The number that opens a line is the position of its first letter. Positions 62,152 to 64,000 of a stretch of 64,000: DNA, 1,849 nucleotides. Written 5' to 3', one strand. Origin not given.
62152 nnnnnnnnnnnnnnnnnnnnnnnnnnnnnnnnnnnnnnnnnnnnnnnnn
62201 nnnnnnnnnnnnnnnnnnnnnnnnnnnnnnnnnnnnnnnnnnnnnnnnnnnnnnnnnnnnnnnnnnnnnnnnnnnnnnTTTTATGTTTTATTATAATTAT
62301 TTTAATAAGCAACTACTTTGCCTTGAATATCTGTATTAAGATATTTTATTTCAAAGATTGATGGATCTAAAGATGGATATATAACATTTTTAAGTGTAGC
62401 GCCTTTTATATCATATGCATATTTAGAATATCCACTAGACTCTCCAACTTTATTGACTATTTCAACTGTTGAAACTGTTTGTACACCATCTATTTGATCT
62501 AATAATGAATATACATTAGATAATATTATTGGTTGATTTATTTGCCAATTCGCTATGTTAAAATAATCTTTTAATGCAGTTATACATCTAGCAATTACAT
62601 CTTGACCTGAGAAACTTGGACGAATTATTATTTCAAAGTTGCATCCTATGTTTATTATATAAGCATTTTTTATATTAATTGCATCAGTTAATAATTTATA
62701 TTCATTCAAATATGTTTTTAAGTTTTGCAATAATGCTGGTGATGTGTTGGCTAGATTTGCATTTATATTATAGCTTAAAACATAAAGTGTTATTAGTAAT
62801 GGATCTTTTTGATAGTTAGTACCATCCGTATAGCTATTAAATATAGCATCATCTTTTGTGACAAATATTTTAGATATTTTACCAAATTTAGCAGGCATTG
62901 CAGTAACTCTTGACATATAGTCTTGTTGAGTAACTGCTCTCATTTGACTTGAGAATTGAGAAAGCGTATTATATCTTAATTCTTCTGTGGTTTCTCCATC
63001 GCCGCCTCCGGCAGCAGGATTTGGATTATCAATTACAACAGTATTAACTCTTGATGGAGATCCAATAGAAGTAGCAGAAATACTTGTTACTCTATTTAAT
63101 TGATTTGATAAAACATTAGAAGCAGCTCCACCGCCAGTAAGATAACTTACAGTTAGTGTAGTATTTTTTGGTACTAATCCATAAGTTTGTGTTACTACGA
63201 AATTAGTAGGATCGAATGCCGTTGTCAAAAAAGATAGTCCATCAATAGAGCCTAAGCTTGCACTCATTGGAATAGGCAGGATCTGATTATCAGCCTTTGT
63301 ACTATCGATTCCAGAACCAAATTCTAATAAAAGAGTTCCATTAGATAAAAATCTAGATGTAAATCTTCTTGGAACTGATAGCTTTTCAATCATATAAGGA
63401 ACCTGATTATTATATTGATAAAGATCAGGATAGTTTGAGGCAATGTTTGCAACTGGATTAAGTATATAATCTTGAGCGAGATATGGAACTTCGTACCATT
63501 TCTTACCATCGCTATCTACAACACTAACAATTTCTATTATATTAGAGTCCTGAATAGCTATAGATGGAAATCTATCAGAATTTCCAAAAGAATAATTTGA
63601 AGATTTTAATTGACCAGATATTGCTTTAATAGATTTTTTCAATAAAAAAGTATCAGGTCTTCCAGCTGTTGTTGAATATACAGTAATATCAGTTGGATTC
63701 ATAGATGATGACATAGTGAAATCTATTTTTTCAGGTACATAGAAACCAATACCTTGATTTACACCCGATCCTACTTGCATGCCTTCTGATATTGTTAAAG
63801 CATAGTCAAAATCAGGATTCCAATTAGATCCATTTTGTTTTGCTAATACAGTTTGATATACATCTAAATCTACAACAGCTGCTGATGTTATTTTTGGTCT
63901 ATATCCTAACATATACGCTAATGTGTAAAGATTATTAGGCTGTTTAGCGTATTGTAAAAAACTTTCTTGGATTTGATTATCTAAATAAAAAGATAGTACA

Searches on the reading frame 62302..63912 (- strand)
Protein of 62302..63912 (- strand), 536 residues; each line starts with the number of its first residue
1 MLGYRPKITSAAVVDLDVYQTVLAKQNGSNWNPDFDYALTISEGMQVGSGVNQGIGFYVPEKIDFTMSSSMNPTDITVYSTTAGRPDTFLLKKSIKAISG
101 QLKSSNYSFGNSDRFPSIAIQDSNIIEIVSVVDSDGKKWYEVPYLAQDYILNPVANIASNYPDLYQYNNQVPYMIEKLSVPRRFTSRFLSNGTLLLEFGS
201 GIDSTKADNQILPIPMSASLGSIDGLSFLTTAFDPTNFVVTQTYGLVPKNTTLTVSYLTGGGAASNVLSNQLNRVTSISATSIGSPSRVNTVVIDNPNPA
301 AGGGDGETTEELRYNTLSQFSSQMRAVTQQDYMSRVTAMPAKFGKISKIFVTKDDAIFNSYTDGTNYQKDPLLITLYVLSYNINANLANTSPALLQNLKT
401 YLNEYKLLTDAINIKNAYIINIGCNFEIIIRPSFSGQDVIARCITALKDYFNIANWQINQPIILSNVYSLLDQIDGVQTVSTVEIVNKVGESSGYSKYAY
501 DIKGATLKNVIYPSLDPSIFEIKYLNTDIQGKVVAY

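Call 12: search_protein_families(library=phrogs, proteins=[window:62302-63912:-], max_evalue=0.001)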
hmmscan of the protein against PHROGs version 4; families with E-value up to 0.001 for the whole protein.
window:62302-63912:- (536 aa): 3 families
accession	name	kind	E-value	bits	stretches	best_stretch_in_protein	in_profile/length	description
phrog_6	-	tail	9e-15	55.3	1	232-487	174-384/548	baseplate wedge subunit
phrog_219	-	tail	4.1e-09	36.6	1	247-451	239-425/598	baseplate wedge subunit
phrog_4226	-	tail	1.7e-06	28.5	1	370-482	90-199/228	baseplate protein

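Call 13: search_protein_families(library=pfam, proteins=[window:62302-63912:-], max_evalue=0.001)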
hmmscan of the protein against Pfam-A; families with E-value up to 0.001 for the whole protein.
window:62302-63912:- (536 aa): 0 families

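Call 23: search_dna_similar(query=window:62302-63912:-, collection=phages, mode=protein, max_rows=15)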
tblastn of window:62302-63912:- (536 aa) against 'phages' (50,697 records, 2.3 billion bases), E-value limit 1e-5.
Records with a match: 6; places in all: 6; records where one place covers at least 80% of the query: 6.
Best place of each record, by identity: <60% 6.
By first word of the organism name: Flavobacterium 4; Microcystis 1; uncultured 1.
By host as written in the record: Flavobacterium sp. LMO8 4; Microcystis elabens 1; - 1.
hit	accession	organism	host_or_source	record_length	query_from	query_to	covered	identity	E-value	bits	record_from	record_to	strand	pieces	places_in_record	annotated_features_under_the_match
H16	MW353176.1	Flavobacterium phage vB_FspM_immuto_3-5A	Flavobacterium sp. LMO8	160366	1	533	99%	45.0%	5e-123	403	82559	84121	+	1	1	baseplate wedge protein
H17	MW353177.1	Flavobacterium phage vB_FspM_immuto_13-6C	Flavobacterium sp. LMO8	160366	1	533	99%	45.0%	5e-123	403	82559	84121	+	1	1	baseplate wedge protein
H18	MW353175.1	Flavobacterium phage vB_FspM_immuto_2-6A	Flavobacterium sp. LMO8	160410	1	533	99%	45.0%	5e-123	403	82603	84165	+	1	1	baseplate wedge protein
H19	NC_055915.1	Flavobacterium phage vB_FspM_immuto_2-6A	Flavobacterium sp. LMO8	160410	1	533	99%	45.0%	5e-123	403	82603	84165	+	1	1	baseplate wedge protein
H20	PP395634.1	Microcystis phage Mel-JY01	Microcystis elabens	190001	2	536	100%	42.9%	2e-114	379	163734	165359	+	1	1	hypothetical protein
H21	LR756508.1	uncultured phage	metagenomic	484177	2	534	99%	37.0%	6e-99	333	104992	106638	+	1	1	record has no annotation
